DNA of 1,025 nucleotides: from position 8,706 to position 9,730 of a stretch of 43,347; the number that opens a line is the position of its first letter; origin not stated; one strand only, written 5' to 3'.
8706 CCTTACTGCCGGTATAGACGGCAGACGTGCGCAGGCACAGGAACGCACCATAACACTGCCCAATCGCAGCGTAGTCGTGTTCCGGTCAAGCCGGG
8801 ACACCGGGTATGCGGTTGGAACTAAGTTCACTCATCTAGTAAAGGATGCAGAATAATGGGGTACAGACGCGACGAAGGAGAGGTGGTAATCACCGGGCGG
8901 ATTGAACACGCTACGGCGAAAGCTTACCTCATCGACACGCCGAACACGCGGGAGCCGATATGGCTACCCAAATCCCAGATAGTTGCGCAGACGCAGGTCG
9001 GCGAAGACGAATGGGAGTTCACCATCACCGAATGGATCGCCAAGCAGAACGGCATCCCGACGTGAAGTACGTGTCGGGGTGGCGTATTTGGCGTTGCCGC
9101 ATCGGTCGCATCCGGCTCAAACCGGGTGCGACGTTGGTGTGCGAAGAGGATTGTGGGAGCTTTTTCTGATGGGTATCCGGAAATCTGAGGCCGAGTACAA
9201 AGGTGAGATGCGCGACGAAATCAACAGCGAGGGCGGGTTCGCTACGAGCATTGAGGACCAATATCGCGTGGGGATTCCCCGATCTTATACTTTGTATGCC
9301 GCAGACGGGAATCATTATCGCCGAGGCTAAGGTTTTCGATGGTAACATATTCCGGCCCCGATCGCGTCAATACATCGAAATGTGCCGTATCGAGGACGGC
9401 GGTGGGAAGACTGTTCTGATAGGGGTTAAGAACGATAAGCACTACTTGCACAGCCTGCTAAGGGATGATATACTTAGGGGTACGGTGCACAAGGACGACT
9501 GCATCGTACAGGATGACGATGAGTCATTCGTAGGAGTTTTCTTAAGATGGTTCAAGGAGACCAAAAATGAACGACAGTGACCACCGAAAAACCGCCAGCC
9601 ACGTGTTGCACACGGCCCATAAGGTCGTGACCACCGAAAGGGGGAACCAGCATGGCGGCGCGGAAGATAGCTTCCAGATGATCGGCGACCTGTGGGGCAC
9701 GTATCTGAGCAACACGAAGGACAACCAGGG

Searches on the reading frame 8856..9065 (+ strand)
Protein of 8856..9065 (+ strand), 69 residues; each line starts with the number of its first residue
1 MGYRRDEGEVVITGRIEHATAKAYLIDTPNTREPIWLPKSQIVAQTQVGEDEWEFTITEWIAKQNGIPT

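Call 61: search_protein_families(library=pfam, proteins=[window:8856-9065:+], max_evalue=1)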
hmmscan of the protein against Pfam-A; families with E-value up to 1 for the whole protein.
window:8856-9065:+ (69 aa): 1 family
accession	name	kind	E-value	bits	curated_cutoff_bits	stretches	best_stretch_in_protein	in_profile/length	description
PF13509.12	S1_2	-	0.12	13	21.8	1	11-50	4-42/61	S1 domain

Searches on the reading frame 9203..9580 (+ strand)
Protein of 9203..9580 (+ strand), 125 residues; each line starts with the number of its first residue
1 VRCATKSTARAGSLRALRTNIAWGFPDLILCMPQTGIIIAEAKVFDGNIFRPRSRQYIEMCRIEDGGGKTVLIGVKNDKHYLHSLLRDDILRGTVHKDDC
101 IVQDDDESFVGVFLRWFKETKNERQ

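Call 61: search_protein_families(library=pfam, proteins=[window:9203-9580:+], max_evalue=1)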
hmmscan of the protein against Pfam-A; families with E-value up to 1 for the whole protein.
window:9203-9580:+ (125 aa): 2 families
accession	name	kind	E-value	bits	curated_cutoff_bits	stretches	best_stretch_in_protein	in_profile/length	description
PF08378.17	NERD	-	0.16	12.9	22.1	1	26-87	39-96/111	Nuclease-related domain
PF23755.1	Ig-like_IP5PC_F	-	0.18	12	27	1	3-42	38-78/137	IP5P C-F Ig-like domain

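Call 91: search_protein_families(library=phrogs, proteins=[window:9203-9580:+], max_evalue=0.00001)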
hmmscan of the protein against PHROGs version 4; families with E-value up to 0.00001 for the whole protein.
window:9203-9580:+ (125 aa): 0 families
